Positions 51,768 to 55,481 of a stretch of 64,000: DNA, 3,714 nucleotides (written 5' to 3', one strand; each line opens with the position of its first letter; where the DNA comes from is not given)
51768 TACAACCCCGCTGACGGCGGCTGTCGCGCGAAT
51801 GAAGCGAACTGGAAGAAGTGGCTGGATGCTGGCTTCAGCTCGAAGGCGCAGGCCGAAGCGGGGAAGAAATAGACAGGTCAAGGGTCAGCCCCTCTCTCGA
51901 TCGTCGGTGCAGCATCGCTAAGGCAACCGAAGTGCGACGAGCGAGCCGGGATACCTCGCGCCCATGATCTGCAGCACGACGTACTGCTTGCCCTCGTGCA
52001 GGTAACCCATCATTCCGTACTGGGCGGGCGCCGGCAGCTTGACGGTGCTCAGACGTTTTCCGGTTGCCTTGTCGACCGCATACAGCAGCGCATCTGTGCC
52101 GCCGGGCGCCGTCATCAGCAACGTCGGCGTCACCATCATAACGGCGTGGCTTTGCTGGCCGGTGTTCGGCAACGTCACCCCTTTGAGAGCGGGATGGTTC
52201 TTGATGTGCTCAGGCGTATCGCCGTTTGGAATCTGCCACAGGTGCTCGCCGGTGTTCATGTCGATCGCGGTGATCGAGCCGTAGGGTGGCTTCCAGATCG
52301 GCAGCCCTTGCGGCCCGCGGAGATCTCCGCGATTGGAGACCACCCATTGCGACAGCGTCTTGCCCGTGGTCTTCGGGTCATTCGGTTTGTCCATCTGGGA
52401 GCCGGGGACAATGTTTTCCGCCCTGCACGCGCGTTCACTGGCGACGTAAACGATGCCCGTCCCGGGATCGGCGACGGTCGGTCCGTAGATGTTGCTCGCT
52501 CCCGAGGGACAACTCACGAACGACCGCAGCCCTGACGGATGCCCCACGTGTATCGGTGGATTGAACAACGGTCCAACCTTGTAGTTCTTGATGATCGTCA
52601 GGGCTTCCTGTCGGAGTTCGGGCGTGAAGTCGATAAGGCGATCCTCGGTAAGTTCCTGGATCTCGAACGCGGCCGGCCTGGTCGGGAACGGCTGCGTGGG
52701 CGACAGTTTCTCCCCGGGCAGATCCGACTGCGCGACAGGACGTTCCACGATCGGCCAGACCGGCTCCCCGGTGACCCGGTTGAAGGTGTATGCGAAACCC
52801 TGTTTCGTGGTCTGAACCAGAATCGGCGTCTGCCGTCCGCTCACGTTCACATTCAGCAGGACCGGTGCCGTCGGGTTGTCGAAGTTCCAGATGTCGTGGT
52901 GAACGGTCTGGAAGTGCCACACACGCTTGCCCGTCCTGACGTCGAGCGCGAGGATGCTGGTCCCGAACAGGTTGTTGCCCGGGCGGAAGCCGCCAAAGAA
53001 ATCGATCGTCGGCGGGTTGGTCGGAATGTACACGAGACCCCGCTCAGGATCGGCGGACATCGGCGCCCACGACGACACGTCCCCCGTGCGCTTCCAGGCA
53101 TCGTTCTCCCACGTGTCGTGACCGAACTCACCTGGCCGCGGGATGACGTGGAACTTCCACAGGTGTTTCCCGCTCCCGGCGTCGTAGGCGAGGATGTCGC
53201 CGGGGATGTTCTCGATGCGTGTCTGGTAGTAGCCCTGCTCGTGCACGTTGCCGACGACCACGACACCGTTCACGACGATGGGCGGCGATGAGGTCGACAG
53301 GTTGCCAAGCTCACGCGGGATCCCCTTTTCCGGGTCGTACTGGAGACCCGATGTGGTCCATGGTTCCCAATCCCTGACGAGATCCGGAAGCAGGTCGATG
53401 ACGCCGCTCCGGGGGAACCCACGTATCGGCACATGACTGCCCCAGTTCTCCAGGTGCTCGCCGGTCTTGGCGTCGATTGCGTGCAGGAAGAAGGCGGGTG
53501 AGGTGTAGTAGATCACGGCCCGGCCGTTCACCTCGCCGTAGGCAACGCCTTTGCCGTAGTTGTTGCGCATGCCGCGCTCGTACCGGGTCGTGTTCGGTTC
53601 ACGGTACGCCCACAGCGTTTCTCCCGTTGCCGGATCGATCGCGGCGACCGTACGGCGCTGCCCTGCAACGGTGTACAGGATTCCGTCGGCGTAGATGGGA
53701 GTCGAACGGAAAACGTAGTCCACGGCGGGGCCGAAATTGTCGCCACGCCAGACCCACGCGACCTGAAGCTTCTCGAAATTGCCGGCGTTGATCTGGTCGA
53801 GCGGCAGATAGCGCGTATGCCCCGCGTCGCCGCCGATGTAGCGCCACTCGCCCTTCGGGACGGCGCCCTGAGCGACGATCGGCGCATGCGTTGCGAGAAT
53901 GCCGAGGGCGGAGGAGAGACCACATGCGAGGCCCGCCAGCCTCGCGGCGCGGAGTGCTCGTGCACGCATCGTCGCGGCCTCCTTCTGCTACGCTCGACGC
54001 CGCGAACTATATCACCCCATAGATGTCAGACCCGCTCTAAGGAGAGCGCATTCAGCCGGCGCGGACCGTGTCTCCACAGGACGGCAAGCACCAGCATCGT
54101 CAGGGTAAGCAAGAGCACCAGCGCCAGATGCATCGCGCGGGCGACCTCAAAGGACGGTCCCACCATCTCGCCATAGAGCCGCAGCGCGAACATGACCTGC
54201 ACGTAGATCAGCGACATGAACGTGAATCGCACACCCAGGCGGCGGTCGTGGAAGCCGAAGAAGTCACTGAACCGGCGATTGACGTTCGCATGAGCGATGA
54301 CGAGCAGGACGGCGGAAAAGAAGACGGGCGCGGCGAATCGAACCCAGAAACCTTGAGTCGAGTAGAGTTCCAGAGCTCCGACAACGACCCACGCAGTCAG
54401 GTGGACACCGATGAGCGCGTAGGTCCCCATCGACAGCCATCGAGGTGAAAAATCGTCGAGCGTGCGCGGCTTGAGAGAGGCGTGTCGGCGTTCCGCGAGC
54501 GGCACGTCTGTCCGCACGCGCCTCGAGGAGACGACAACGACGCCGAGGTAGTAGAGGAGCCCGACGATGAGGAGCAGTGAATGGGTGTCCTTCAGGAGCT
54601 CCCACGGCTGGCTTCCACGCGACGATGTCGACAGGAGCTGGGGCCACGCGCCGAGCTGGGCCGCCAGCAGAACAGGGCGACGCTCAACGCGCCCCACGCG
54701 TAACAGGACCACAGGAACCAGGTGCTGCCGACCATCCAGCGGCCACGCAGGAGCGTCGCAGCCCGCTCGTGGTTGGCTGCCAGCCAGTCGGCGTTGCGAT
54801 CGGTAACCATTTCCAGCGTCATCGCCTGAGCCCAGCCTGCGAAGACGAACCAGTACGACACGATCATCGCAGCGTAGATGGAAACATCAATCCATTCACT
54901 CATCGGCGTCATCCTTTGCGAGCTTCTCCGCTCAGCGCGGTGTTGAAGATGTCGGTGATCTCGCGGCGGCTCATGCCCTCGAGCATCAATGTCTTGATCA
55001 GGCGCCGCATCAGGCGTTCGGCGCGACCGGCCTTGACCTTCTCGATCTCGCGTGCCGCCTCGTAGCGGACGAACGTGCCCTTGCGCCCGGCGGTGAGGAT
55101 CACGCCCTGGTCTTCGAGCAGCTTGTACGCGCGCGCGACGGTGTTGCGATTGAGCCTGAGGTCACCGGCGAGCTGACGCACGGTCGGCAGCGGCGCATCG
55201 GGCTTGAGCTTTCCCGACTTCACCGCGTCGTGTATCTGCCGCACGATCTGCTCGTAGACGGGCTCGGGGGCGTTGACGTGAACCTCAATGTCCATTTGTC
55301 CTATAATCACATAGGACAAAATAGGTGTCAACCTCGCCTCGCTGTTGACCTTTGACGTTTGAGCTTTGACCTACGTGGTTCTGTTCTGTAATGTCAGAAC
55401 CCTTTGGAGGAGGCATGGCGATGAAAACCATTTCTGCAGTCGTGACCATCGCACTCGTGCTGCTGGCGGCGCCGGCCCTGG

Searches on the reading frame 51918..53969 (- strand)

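Call 43: search_protein_families(library=pfam, proteins=[window:51918-53969:-])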
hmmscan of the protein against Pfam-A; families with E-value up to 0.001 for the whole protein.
window:51918-53969:- (683 aa): 2 families
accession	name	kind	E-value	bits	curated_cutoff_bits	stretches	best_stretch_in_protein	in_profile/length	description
PF01011.28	PQQ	-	1.1e-164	549.9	26.7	1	42-664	1-595/595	Glucose/ethanol/alcohol dehydrogenase, beta-propeller domain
PF13360.13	PQQ_2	-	5.8e-15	56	27.6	0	87-171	65-139/233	Outer membrane protein assembly factor BamB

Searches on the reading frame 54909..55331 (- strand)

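Call 43: search_protein_families(library=pfam, proteins=[window:54909-55331:-])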
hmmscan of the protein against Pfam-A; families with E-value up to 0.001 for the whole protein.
window:54909-55331:- (140 aa): 3 families
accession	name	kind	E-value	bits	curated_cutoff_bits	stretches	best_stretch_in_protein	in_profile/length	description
PF00392.27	GntR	-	7.4e-15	54.8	27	1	26-88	2-64/64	Bacterial regulatory proteins, gntR family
PF14502.12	HTH_41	-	9.9e-05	22.1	25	1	48-88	6-48/48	Helix-turn-helix domain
PF13730.12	HTH_36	-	0.00024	21.3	25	1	48-76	25-53/55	Helix-turn-helix domain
